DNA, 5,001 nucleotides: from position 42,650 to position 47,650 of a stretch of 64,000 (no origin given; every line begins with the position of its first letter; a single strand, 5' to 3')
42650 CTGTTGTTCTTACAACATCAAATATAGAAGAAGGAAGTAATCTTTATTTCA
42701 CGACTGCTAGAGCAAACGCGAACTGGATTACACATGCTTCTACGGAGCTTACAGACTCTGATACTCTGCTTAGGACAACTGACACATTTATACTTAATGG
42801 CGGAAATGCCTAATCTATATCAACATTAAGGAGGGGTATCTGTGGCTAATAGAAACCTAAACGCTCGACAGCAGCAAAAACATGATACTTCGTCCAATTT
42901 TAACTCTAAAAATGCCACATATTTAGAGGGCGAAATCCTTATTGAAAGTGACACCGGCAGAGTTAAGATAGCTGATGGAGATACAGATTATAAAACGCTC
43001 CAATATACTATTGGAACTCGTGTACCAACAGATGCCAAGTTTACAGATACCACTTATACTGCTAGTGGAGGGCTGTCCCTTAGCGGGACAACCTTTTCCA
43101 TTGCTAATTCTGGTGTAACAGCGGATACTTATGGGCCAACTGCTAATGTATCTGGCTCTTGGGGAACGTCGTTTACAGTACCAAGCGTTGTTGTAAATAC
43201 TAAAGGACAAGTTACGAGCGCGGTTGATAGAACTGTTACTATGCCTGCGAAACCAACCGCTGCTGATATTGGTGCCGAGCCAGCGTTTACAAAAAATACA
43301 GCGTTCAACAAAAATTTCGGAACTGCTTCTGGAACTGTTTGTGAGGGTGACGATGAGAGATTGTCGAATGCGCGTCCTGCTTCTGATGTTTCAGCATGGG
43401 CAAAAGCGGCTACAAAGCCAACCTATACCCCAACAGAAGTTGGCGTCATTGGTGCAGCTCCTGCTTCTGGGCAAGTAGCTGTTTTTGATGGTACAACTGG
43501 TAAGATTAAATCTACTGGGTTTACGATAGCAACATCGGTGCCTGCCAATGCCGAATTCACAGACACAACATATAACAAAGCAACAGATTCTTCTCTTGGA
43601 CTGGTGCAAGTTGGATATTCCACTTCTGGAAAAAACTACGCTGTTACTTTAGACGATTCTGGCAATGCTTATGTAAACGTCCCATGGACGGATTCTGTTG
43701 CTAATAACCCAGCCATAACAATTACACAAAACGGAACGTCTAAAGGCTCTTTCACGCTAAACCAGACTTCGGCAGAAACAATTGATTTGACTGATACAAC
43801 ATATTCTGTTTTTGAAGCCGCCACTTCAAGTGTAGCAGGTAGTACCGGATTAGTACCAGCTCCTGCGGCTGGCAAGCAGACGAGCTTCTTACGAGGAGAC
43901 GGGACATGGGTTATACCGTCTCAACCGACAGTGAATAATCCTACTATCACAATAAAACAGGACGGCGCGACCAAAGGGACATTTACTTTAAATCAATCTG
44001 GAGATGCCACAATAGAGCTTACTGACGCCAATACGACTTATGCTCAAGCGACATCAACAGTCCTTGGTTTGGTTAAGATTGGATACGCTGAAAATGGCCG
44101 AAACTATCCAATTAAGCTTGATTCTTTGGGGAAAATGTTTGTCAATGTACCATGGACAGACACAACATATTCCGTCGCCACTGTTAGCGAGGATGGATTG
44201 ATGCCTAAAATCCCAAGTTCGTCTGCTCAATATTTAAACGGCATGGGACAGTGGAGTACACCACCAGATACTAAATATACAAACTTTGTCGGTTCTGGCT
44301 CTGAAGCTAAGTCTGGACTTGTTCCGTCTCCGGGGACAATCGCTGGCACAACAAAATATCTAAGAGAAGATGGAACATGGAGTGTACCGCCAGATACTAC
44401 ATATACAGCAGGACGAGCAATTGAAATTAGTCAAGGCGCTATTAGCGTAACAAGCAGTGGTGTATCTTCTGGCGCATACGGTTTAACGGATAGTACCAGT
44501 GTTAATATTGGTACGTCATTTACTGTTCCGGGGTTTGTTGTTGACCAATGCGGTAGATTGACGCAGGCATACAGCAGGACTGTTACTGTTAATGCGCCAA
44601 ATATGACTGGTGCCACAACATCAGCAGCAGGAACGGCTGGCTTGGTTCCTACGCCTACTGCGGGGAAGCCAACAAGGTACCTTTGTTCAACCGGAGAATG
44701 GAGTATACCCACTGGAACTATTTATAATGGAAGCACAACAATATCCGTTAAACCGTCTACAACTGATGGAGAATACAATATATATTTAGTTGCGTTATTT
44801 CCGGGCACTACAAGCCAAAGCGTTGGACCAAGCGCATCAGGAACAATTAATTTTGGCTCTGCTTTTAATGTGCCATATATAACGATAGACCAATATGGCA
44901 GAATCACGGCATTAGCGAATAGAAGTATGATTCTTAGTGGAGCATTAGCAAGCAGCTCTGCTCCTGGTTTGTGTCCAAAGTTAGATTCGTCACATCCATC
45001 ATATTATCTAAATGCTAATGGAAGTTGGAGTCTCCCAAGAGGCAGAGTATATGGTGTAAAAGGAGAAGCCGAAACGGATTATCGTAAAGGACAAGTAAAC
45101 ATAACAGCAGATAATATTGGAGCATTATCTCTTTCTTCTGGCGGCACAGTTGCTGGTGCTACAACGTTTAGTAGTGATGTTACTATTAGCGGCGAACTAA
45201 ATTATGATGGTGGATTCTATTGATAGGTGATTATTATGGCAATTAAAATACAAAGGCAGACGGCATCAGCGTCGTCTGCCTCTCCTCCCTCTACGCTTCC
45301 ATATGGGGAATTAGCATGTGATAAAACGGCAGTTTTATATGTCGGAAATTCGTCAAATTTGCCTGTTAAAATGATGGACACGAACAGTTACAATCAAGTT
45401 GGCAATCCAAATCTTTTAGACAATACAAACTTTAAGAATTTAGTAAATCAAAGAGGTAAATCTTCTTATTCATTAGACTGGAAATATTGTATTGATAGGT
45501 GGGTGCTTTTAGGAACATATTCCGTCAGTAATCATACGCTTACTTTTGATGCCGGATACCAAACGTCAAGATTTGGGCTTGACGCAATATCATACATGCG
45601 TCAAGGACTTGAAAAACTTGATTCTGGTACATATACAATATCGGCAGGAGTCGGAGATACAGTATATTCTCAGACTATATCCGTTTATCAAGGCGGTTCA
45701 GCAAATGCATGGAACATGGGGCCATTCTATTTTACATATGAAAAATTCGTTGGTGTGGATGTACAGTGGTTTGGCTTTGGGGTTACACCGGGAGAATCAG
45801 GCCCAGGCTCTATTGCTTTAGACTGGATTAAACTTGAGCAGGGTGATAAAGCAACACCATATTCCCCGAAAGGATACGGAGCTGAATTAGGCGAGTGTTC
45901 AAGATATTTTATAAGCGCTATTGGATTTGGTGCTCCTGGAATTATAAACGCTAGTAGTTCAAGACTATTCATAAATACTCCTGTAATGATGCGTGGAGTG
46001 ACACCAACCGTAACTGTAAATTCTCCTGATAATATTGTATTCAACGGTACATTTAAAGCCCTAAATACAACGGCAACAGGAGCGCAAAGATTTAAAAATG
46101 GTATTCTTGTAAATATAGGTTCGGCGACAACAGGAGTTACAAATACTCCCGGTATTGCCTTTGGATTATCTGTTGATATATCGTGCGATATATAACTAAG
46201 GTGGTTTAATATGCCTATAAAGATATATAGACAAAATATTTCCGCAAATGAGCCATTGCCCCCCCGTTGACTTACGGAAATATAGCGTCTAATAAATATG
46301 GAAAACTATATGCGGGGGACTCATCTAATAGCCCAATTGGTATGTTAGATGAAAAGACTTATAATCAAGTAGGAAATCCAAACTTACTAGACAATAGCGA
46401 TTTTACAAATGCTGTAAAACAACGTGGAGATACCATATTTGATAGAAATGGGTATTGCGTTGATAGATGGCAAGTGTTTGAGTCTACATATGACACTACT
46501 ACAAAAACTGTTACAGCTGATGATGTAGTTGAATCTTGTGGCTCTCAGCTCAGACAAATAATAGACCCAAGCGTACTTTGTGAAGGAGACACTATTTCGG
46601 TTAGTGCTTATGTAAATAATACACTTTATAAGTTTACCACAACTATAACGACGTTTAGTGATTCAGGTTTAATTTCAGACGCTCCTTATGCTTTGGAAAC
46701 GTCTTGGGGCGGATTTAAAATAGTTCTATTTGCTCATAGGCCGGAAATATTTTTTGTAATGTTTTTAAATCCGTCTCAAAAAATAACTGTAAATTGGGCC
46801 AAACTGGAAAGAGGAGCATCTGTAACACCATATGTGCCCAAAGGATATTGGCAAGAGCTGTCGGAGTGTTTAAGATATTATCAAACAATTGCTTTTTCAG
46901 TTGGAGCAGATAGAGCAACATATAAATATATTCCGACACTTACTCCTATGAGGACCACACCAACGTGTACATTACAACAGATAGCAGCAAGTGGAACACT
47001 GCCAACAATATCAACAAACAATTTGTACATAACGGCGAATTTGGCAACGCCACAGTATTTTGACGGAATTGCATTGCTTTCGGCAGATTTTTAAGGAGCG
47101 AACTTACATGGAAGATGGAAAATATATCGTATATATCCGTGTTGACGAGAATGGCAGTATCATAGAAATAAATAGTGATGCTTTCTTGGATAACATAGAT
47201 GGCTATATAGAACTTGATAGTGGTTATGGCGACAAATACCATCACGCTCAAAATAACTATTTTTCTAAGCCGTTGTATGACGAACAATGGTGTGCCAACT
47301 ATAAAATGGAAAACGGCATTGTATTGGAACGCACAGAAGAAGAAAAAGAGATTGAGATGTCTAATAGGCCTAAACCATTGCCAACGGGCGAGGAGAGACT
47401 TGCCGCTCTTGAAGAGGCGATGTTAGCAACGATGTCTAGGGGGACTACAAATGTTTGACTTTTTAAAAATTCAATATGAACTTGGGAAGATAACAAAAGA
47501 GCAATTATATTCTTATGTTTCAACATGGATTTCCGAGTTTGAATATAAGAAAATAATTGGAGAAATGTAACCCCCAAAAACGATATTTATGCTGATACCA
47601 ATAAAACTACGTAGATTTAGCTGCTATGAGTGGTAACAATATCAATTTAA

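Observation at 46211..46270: C7 homopolymer splits the second of two tandem receptor-binding paralogues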

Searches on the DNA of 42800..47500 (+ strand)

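Call 4: search_dna_similar(query=window:42800-47500:+, collection=phages, mode=near)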
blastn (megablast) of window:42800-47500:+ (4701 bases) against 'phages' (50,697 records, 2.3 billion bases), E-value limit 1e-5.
No match.

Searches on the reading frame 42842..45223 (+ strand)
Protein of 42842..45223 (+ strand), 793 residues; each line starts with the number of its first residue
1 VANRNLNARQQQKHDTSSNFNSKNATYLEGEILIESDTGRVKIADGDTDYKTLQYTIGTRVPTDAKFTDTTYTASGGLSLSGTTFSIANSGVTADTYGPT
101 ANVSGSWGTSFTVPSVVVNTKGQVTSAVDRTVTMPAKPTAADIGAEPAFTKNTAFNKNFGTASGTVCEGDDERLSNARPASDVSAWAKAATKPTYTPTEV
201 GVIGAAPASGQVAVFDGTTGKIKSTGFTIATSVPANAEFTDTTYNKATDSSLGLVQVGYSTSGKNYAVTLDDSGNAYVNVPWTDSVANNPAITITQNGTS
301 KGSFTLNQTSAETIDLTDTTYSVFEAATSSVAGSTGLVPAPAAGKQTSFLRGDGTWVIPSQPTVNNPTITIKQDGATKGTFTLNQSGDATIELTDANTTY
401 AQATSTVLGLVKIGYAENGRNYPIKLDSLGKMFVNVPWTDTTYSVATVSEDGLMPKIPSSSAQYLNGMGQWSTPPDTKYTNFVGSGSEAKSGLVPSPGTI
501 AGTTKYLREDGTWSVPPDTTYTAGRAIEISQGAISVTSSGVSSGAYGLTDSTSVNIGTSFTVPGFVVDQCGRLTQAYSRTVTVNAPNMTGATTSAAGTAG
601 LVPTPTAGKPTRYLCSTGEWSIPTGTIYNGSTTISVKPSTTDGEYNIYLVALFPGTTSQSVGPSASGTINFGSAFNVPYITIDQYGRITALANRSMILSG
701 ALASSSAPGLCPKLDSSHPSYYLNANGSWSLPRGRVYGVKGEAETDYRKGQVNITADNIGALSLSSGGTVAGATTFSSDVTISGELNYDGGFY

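Call 10: search_protein_families(library=pfam, proteins=[window:42842-45223:+], max_evalue=0.01)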
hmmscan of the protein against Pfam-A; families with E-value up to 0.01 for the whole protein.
window:42842-45223:+ (793 aa): 1 family
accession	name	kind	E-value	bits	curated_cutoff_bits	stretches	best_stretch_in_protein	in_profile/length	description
PF18454.7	Mtd_N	-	0.00064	20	26.3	1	13-48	4-37/37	Major tropism determinant N-terminal domain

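Call 11: search_protein_families(library=phrogs, proteins=[window:42842-45223:+], max_evalue=0.01)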
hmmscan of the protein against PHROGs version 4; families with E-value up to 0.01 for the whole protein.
window:42842-45223:+ (793 aa): 9 families
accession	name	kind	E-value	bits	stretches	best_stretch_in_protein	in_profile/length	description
phrog_4302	-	unknown function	7.1e-13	49.2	2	321-413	215-303/499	-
phrog_36886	-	unknown function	3.6e-07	30.2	1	137-178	75-117/605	-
phrog_6049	-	tail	5.3e-07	30.5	1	11-60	12-61/337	tail fiber protein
phrog_31660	-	tail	2.3e-06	28.5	1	7-147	7-137/182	tail fiber protein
phrog_19976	-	tail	0.00024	21.6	1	6-65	6-69/256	tail assembly protein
phrog_16032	-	unknown function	0.0005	20.6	1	5-84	5-84/331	-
phrog_24754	-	tail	0.00059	20.8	1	9-62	6-59/202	tail fiber protein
phrog_2332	-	other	0.001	19.2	1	5-56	4-55/343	hyaluronidase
phrog_19961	-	tail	0.002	18.1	0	144-171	305-332/480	tail fiber protein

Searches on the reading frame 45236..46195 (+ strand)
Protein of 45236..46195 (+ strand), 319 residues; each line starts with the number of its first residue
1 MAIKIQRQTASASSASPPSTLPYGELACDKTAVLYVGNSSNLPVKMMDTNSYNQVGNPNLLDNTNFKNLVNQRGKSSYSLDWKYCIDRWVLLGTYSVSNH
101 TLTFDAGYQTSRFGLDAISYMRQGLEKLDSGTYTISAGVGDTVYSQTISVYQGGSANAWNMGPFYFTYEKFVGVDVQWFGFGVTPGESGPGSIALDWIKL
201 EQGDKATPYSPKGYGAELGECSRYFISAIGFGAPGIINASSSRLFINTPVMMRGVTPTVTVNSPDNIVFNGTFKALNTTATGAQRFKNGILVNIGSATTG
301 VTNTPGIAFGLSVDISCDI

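Call 10: search_protein_families(library=pfam, proteins=[window:45236-46195:+], max_evalue=0.01)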
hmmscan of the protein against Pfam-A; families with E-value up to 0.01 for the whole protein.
window:45236-46195:+ (319 aa): 0 families

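Call 11: search_protein_families(library=phrogs, proteins=[window:45236-46195:+], max_evalue=0.01)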
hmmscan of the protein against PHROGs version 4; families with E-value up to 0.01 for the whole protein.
window:45236-46195:+ (319 aa): 6 families
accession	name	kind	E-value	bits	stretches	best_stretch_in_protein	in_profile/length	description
phrog_4492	-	tail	1.2e-15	57.8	1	50-318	784-1095/1096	tail fiber protein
phrog_28838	-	unknown function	1.8e-07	31.1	1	197-262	542-614/661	-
phrog_27782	-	unknown function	0.00028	20.7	0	195-266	509-577/644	-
phrog_1330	-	tail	0.0049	15.7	1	46-215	806-947/1361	tail protein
phrog_25042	-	tail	0.0064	16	0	192-284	499-591/632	tail fiber protein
phrog_10054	-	unknown function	0.0081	15.7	0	48-211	230-394/735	-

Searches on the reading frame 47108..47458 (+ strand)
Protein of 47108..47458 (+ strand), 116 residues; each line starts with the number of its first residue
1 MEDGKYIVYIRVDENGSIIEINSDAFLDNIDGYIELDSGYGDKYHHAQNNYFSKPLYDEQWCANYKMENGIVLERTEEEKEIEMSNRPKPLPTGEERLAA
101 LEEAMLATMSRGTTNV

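Call 10: search_protein_families(library=pfam, proteins=[window:47108-47458:+], max_evalue=0.01)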
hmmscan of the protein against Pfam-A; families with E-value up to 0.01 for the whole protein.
window:47108-47458:+ (116 aa): 0 families

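Call 11: search_protein_families(library=phrogs, proteins=[window:47108-47458:+], max_evalue=0.01)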
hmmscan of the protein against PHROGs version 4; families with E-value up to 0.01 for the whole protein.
window:47108-47458:+ (116 aa): 1 family
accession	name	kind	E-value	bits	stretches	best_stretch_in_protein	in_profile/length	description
phrog_24451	-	unknown function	3.5e-24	86.3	1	7-107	6-106/111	-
